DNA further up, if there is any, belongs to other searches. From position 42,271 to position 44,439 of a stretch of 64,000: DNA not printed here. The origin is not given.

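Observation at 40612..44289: Two-gene operon: FGE-sulfatase-domain protein followed by a beta-CASP metallo-beta-lactamase nuclease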

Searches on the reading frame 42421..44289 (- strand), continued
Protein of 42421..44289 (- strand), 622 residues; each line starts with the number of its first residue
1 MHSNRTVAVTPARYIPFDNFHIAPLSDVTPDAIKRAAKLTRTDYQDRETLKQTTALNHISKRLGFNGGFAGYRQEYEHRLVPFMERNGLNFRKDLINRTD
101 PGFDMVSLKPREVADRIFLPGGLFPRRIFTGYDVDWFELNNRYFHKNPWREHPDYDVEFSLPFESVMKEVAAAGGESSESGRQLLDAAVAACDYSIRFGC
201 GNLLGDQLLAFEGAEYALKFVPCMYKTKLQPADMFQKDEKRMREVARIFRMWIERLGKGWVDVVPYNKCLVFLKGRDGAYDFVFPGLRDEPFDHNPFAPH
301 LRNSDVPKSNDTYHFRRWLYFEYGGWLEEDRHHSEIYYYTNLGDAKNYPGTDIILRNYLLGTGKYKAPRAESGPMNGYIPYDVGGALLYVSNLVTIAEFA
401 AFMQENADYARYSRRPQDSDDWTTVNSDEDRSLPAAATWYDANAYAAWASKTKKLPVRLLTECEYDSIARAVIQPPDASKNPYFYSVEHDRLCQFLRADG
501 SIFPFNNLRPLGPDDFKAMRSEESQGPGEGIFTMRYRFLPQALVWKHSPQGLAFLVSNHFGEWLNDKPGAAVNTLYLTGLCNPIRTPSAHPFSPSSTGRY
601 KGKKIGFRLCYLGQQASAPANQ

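Call 46: search_protein_families(library=ncbifam, proteins=[L008:11720-12658:+, L061:2419-3366:+, L065:7761-8678:+, L059:6836-7744:+, L068:5547-6536:+, L007:1837-2511:+, L074:6158-7642:+, L099:7680-9152:+], max_evalue=0.01)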
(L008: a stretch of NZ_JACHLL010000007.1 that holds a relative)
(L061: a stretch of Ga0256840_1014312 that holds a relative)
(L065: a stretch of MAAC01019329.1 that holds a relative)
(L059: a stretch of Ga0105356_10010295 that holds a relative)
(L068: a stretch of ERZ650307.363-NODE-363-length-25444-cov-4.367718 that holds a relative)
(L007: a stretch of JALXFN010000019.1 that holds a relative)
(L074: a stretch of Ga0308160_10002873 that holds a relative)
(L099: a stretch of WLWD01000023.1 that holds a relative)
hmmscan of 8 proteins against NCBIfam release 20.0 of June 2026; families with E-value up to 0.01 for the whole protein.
L008:11720-12658:+ (312 aa): 55 families (the best 25 are shown)
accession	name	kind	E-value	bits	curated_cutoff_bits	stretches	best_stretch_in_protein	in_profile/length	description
NF038283.1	viperin_w_prok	equivalog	2.8e-100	335.1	180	1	17-303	1-280/281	viperin family antiviral radical SAM protein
TIGR04278.1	viperin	exception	1.8e-25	89.7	450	1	83-288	105-318/347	antiviral radical SAM protein viperin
TIGR04546.1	rSAM_ahbC_deAc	equivalog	6.3e-11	41.7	650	1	19-145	40-150/390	12,18-didecarboxysiroheme deacetylase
TIGR02666.1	moaA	equivalog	2.2e-10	40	284.05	1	24-216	16-191/336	GTP 3',8-cyclase MoaA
TIGR04054.1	rSAM_NirJ1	equivalog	4.8e-10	38.6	650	1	18-143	36-145/387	putative heme d1 biosynthesis radical SAM protein NirJ1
TIGR04053.2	TIGR04053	equivalog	6.4e-10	38.8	395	1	17-214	7-186/366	TIGR04053 family radical SAM/SPASM domain-containing protein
TIGR04317.1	W_rSAM_matur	equivalog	8.4e-10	38.3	380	1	23-195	9-163/349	tungsten cofactor oxidoreductase radical SAM maturase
TIGR04303.1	GeoRSP_rSAM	equivalog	1e-09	38.4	400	1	17-230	4-190/325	GeoRSP system radical SAM/SPASM protein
NF045574.1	sacti_mat_StsB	exception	3.7e-09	36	625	1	2-143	79-204/466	StsB family radical SAM/SPASM domain sactipeptide maturase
NF038107.1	rSAM_NF038107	equivalog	3.8e-09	35.8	600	1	21-195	88-255/444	Cys-every-fifth radical SAM/SPASM peptide maturase CefB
TIGR04055.1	rSAM_NirJ2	equivalog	5.7e-09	36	500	1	19-194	1-152/326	putative heme d1 biosynthesis radical SAM protein NirJ2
TIGR02668.1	moaA_archaeal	equivalog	1.3e-08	34.2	325.25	1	23-223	15-192/303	GTP 3',8-cyclase MoaA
TIGR03962.1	mycofact_rSAM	equivalog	1.4e-08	34.3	265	1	18-192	12-162/339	mycofactocin radical SAM maturase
TIGR04051.1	rSAM_NirJ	equivalog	3.2e-08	32.9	515.45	1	19-143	3-111/354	heme d1 biosynthesis radical SAM protein NirJ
NF047865.1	rSAM_PapB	equivalog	4.6e-08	32.7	340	1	23-174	8-153/330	PapB family radical SAM/SPASM ranthipeptide maturase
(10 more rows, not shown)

L061:2419-3366:+ (315 aa): 53 families (the best 25 are shown)
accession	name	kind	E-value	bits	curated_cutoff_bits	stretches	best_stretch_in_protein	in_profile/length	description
NF038283.1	viperin_w_prok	equivalog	1e-100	336.6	180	1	21-311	1-280/281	viperin family antiviral radical SAM protein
TIGR04278.1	viperin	exception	1.9e-23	83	450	1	89-292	105-314/347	antiviral radical SAM protein viperin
TIGR02666.1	moaA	equivalog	1.2e-11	44.1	284.05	1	28-249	16-217/336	GTP 3',8-cyclase MoaA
TIGR04053.2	TIGR04053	equivalog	3.2e-11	43.1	395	1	17-223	3-189/366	TIGR04053 family radical SAM/SPASM domain-containing protein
TIGR04347.1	pseudo_SAM_Halo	equivalog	1.3e-10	41.2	525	1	19-158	35-156/390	TIGR04347 family pseudo-SAM/SPASM protein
TIGR03974.1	rSAM_six_Cys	equivalog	1.5e-10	40.6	425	1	24-227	99-290/451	thioether cross-link-forming SCIFF peptide maturase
TIGR04546.1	rSAM_ahbC_deAc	equivalog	1.6e-10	40.4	650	1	14-157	32-155/390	12,18-didecarboxysiroheme deacetylase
NF047865.1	rSAM_PapB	equivalog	2.5e-10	40.1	340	1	27-248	8-215/330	PapB family radical SAM/SPASM ranthipeptide maturase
TIGR04055.1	rSAM_NirJ2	equivalog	5.7e-10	39.2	500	1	91-201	50-153/326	putative heme d1 biosynthesis radical SAM protein NirJ2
TIGR02668.1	moaA_archaeal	equivalog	9.1e-10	38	325.25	1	27-230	15-193/303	GTP 3',8-cyclase MoaA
NF041707.1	rSAM_YhhB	equivalog_domain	2.7e-09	36.4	445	1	28-214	8-189/369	cyclophane-forming radical SAM/SPASM peptide maturase YhhB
TIGR02109.1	PQQ_syn_pqqE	equivalog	3.6e-09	36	381.35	1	86-199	53-159/358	pyrroloquinoline quinone biosynthesis protein PqqE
TIGR04054.1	rSAM_NirJ1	equivalog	4.6e-09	35.4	650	1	13-154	27-150/387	putative heme d1 biosynthesis radical SAM protein NirJ1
TIGR03962.1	mycofact_rSAM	equivalog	4.8e-09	35.8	265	1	22-222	12-187/339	mycofactocin radical SAM maturase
NF001199.0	PRK00164.2-1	equivalog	2e-08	33.7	231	1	27-246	17-210/308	GTP 3',8-cyclase MoaA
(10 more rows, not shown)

L065:7761-8678:+ (305 aa): 51 families (the best 25 are shown)
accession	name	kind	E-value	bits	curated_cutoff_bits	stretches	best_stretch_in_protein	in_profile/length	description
NF038283.1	viperin_w_prok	equivalog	2.4e-104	348.4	180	1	10-300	1-280/281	viperin family antiviral radical SAM protein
TIGR04278.1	viperin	exception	1.3e-21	77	450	1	78-292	105-325/347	antiviral radical SAM protein viperin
TIGR04053.2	TIGR04053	equivalog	2e-12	47.1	395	1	7-212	4-189/366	TIGR04053 family radical SAM/SPASM domain-containing protein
TIGR02666.1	moaA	equivalog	3.7e-12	45.9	284.05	1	17-230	16-209/336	GTP 3',8-cyclase MoaA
TIGR02668.1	moaA_archaeal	equivalog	3.3e-11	42.7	325.25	1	15-218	14-192/303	GTP 3',8-cyclase MoaA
TIGR04545.1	rSAM_ahbD_hemeb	equivalog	8.3e-11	41.9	500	1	13-211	2-177/339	heme b synthase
TIGR04317.1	W_rSAM_matur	equivalog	2.4e-10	40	380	1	16-190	9-163/349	tungsten cofactor oxidoreductase radical SAM maturase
TIGR04546.1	rSAM_ahbC_deAc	equivalog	3.1e-10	39.4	650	1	10-187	38-189/390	12,18-didecarboxysiroheme deacetylase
TIGR04347.1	pseudo_SAM_Halo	equivalog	1e-09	38.1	525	1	7-147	34-156/390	TIGR04347 family pseudo-SAM/SPASM protein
TIGR04055.1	rSAM_NirJ2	equivalog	1.4e-09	38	500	1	80-190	50-153/326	putative heme d1 biosynthesis radical SAM protein NirJ2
TIGR03962.1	mycofact_rSAM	equivalog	1.4e-09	37.6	265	1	11-211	12-187/339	mycofactocin radical SAM maturase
NF047865.1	rSAM_PapB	equivalog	3.5e-09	36.3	340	1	15-179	7-161/330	PapB family radical SAM/SPASM ranthipeptide maturase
TIGR04054.1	rSAM_NirJ1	equivalog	4.6e-09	35.4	650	1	7-145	32-152/387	putative heme d1 biosynthesis radical SAM protein NirJ1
NF045702.1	rSAM_GDGT_ether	equivalog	5.1e-09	35.3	450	1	2-209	77-262/486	tetraether lipid synthase Tes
TIGR03942.1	sulfatase_rSAM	equivalog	9.9e-09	34.7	349.45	1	18-218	8-196/363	anaerobic sulfatase maturase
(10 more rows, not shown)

L059:6836-7744:+ (302 aa): 55 families (the best 25 are shown)
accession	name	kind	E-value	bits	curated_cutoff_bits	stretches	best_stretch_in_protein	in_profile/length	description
NF038283.1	viperin_w_prok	equivalog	2.2e-102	342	180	1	8-297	1-280/281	viperin family antiviral radical SAM protein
TIGR04278.1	viperin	exception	9.1e-26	90.7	450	1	75-261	105-301/347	antiviral radical SAM protein viperin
TIGR03942.1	sulfatase_rSAM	equivalog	3.9e-11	42.6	349.45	1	16-237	8-193/363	anaerobic sulfatase maturase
TIGR04054.1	rSAM_NirJ1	equivalog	9.6e-11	40.9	650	1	9-141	36-150/387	putative heme d1 biosynthesis radical SAM protein NirJ1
TIGR02668.1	moaA_archaeal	equivalog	1.1e-10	41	325.25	1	13-215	14-192/303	GTP 3',8-cyclase MoaA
TIGR04053.2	TIGR04053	equivalog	5.1e-10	39.1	395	1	7-209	6-189/366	TIGR04053 family radical SAM/SPASM domain-containing protein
TIGR02666.1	moaA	equivalog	9.8e-10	37.9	284.05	1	15-193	16-177/336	GTP 3',8-cyclase MoaA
NF033640.1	N_Twi_rSAM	subfamily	1.7e-09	37.3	170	1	13-185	115-285/398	twitch domain-containing radical SAM protein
TIGR03962.1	mycofact_rSAM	equivalog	6.2e-09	35.5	265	1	9-143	12-128/339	mycofactocin radical SAM maturase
NF047865.1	rSAM_PapB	equivalog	8.6e-09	35.1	340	1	13-152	7-139/330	PapB family radical SAM/SPASM ranthipeptide maturase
TIGR04317.1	W_rSAM_matur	equivalog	1.2e-08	34.5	380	1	14-209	9-187/349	tungsten cofactor oxidoreductase radical SAM maturase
NF045574.1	sacti_mat_StsB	exception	1.4e-07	30.7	625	1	12-146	99-218/466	StsB family radical SAM/SPASM domain sactipeptide maturase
TIGR04055.1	rSAM_NirJ2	equivalog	2e-07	30.8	500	1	78-137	51-110/326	putative heme d1 biosynthesis radical SAM protein NirJ2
NF041707.1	rSAM_YhhB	equivalog_domain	2.7e-07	29.9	445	1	15-153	8-141/369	cyclophane-forming radical SAM/SPASM peptide maturase YhhB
TIGR04347.1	pseudo_SAM_Halo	equivalog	4.3e-07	29.5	525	1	7-134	36-146/390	TIGR04347 family pseudo-SAM/SPASM protein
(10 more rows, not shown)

L068:5547-6536:+ (329 aa): 61 families (the best 25 are shown)
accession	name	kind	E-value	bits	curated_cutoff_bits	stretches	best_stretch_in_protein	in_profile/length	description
NF038283.1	viperin_w_prok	equivalog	3.7e-101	338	180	1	34-320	1-280/281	viperin family antiviral radical SAM protein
TIGR04278.1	viperin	exception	5.9e-25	88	450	1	22-305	47-318/347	antiviral radical SAM protein viperin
TIGR04317.1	W_rSAM_matur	equivalog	1.1e-11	44.4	380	1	33-210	4-161/349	tungsten cofactor oxidoreductase radical SAM maturase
NF047865.1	rSAM_PapB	equivalog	2.4e-11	43.5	340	1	40-178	8-140/330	PapB family radical SAM/SPASM ranthipeptide maturase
NF033640.1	N_Twi_rSAM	subfamily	3e-11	43.1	170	1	36-210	112-285/398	twitch domain-containing radical SAM protein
TIGR04347.1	pseudo_SAM_Halo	equivalog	4e-11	42.8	525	1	29-163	32-150/390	TIGR04347 family pseudo-SAM/SPASM protein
NF045574.1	sacti_mat_StsB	exception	4.2e-11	42.3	625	1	37-209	98-245/466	StsB family radical SAM/SPASM domain sactipeptide maturase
TIGR04053.2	TIGR04053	equivalog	6.1e-11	42.2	395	1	33-237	6-192/366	TIGR04053 family radical SAM/SPASM domain-containing protein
NF041707.1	rSAM_YhhB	equivalog_domain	1.3e-10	40.8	445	1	41-176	8-139/369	cyclophane-forming radical SAM/SPASM peptide maturase YhhB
TIGR04546.1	rSAM_ahbC_deAc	equivalog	1.5e-10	40.5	650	1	35-164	39-152/390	12,18-didecarboxysiroheme deacetylase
TIGR04054.1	rSAM_NirJ1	equivalog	1.5e-10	40.3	650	1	35-163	36-148/387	putative heme d1 biosynthesis radical SAM protein NirJ1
TIGR04303.1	GeoRSP_rSAM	equivalog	2.4e-10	40.5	400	1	35-166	5-117/325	GeoRSP system radical SAM/SPASM protein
TIGR02666.1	moaA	equivalog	1.1e-09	37.8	284.05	1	41-220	16-179/336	GTP 3',8-cyclase MoaA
TIGR02668.1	moaA_archaeal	equivalog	1.4e-09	37.4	325.25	1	39-228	14-180/303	GTP 3',8-cyclase MoaA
TIGR04051.1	rSAM_NirJ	equivalog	2.9e-09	36.4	515.45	1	36-163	3-114/354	heme d1 biosynthesis radical SAM protein NirJ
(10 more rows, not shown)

L007:1837-2511:+ (224 aa): 1 family
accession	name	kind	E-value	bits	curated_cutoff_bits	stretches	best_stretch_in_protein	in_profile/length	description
TIGR00288.1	TIGR00288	hypoth_equivalog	3.7e-08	33.4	178.45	1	9-121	27-137/160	TIGR00288 family NYN domain-containing protein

L074:6158-7642:+ (494 aa): 1 family
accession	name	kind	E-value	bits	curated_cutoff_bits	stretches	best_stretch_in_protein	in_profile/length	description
TIGR00288.1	TIGR00288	hypoth_equivalog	0.0018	18.2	178.45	1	94-161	87-154/160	TIGR00288 family NYN domain-containing protein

L099:7680-9152:+ (490 aa): 14 families
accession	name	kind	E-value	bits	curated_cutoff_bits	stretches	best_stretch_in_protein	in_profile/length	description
TIGR04072.2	rSAM_ladder_B12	equivalog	1.2e-13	50.5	360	1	79-408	3-337/443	lipid biosynthesis B12-binding/radical SAM protein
NF033712.0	B12_rSAM_KedN5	subfamily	8.6e-13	47.4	700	2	351-474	300-425/624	KedN5 family methylcobalamin-dependent radical SAM C-methyltransferase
NF006067.1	PRK08208.1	equivalog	2.7e-09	36.5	380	1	348-445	143-242/427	STM4012 family radical SAM protein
TIGR04107.1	rSAM_HutW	equivalog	6.5e-08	31.8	400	1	261-440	49-240/419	heme anaerobic degradation radical SAM methyltransferase ChuW/HutW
TIGR04295.1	B12_rSAM_oligo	hypoth_equivalog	1.2e-07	30.8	400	1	246-377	194-318/422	TIGR04295 family B12-binding domain-containing radical SAM protein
TIGR01212.1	TIGR01212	equivalog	1.4e-07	30.9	180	1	350-439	135-224/302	tRNA modification radical SAM protein MnmL/YtqA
TIGR04013.1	B12_SAM_MJ_1487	hypoth_equivalog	2.2e-07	30.1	251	1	156-276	58-176/382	TIGR04013 family B12-binding domain/radical SAM domain-containing protein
TIGR04014.1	B12_SAM_MJ_0865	equivalog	1.8e-06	27.1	360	1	243-305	151-212/434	methyl-coenzyme M reductase glutamine C-methyltransferase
TIGR03471.1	HpnJ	equivalog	3.4e-05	22.9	577.6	1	252-453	197-398/472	hopanoid biosynthesis associated radical SAM protein HpnJ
TIGR04479.1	bcpD_PhpK_rSAM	subfamily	7.9e-05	21.2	600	1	248-323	237-311/504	PhpK family radical SAM P-methyltransferase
TIGR00539.1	hemN_rel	equivalog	0.00032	19.9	205.4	1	330-444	87-203/361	radical SAM family heme chaperone HemW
TIGR00538.1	hemN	equivalog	0.00039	19.4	324.95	1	330-419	138-229/454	oxygen-independent coproporphyrinogen III oxidase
NF050148.1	rSAM_ApyD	equivalog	0.00084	17.8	750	1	252-408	199-354/645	RiPP biosynthesis radical SAM protein ApyD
NF038361.1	rSAM_Sden_1168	equivalog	0.0026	16.4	575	1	256-411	286-442/560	Sden_1168 family B12-binding radical SAM P-methyltransferase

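Call 47: search_protein_families(library=padloc, proteins=[L008:11720-12658:+, L061:2419-3366:+, L065:7761-8678:+, L068:5547-6536:+, L007:1837-2511:+, L074:6158-7642:+, L099:7680-9152:+, L008:9701-11695:+, L007:119-1837:+, L040:9762-11516:+], max_evalue=0.01)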
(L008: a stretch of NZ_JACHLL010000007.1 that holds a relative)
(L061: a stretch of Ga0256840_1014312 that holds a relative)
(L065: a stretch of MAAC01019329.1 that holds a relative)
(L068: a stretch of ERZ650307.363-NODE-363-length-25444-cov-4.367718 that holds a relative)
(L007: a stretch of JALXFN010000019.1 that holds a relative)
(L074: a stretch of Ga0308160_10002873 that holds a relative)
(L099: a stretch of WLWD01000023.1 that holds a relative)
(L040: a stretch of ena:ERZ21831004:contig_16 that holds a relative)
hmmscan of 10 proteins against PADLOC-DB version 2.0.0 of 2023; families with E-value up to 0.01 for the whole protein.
L008:11720-12658:+ (312 aa): 3 families
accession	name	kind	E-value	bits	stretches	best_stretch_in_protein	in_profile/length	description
PDLC02903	pVip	-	1.3e-96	321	1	19-303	1-257/257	Viperins not associated with kinases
PDLC02904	pVip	-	2e-83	277.9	1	17-303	2-262/262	Viperins associated with kinases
PDLC02905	pVip-kinase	-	7.8e-38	128.9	1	19-289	183-441/474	Viperin-kinase fusion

L061:2419-3366:+ (315 aa): 4 families
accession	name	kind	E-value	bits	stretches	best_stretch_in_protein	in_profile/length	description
PDLC02903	pVip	-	6.2e-96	318.8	1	23-311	1-257/257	Viperins not associated with kinases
PDLC02904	pVip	-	1.7e-85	284.7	1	21-311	2-262/262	Viperins associated with kinases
PDLC02905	pVip-kinase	-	5.8e-41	139.2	1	23-310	183-454/474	Viperin-kinase fusion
PDLC03815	RTasDUF1848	-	0.0025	15.7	0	191-260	73-133/242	DRT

L065:7761-8678:+ (305 aa): 3 families
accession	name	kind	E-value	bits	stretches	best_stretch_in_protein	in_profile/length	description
PDLC02903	pVip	-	2.7e-99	329.8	1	12-300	1-257/257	Viperins not associated with kinases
PDLC02904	pVip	-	2.9e-88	293.8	1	9-300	1-262/262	Viperins associated with kinases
PDLC02905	pVip-kinase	-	2.5e-41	140.4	1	13-299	184-454/474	Viperin-kinase fusion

L068:5547-6536:+ (329 aa): 3 families
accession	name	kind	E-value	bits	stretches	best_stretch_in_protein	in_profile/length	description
PDLC02903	pVip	-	1.9e-96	320.4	1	36-320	1-257/257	Viperins not associated with kinases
PDLC02904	pVip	-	2.9e-82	274.1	1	34-320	2-262/262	Viperins associated with kinases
PDLC02905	pVip-kinase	-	1.7e-38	131.1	1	36-319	183-454/474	Viperin-kinase fusion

L007:1837-2511:+ (224 aa): 2 families
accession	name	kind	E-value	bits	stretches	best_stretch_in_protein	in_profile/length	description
PDLC04163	HEC-09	-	0.00013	19.7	1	63-112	96-145/203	-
PDLC01154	NYN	-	0.00096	16.6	1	72-120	230-276/310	"LabA-like protein, NYN family nuclease"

L074:6158-7642:+ (494 aa): 2 families
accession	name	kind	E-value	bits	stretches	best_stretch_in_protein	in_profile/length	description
PDLC01154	NYN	-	0.00063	17.2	1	69-144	201-276/310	"LabA-like protein, NYN family nuclease"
PDLC04163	HEC-09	-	0.0031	15.2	1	95-150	105-158/203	-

L099:7680-9152:+ (490 aa): 1 family
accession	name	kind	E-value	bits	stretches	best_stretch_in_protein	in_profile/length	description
PDLC04689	PDC-M51A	-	1.3e-147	490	1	76-484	5-416/420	-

L008:9701-11695:+ (664 aa): 0 families

L007:119-1837:+ (572 aa): 0 families

L040:9762-11516:+ (584 aa): 1 family
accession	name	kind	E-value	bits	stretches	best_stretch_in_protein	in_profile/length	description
PDLC03854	LmuA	-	0.0012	16.1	1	11-80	9-80/345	-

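Call 49: predict_structure(alignment_id=A1)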
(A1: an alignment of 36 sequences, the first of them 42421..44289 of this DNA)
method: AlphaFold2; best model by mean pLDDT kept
length: 622 residues; sequences in the alignment: 36
mean_pLDDT: 89.6   pTM: 0.86
mean pLDDT of the five models: 89.6, 89.2, 89.1, 88.3, 87.8
residues with pLDDT >= 90: 451; 70-90: 120; 50-70: 29; < 50: 22
segments of 3 or more residues with pLDDT < 50: 1-6, 523-531, 618-622
pLDDT, mean of each block of 10 residues (from residue 1): 51 90 96 97 86 96 96 96 98 85 83 96 94 90 91 89 96 94 95 91 94 80 91 94 95 93 98 96 96 89 87 90 94 95 88 94 91 95 94 98 96 88 94 98 97 95 95 89 81 90 65 54 47 81 96 96 95 95 90 92 95 71 40
secondary structure, 60 per line:
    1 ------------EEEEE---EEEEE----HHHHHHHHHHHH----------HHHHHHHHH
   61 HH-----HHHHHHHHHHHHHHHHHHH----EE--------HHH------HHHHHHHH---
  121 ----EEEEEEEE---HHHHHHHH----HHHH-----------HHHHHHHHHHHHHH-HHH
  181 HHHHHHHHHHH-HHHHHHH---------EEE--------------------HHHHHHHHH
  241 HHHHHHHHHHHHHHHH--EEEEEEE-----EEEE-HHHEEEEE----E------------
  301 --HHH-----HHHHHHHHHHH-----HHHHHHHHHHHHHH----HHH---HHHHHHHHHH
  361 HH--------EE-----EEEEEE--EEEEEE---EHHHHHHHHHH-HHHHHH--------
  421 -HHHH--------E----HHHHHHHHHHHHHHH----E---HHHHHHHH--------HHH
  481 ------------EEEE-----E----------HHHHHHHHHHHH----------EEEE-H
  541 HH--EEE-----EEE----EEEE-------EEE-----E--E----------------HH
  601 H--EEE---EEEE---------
elements in order: E13-17 E21-25 H30-41 H52-62 H68-86 H110-117 E125-132 H136-143 H148-151 H163-176 H178-191 H193-199 E209-211 H232-256 E259-265 E271-274 E279-283 H311-321 H327-340 H351-362 E378-383 E386-391 H396-405 H407-412 H422-425 H439-453 H462-469 E493-496 H513-524 E535-538 E545-547 E553-555 E560-563 E571-573 E604-606 E610-613
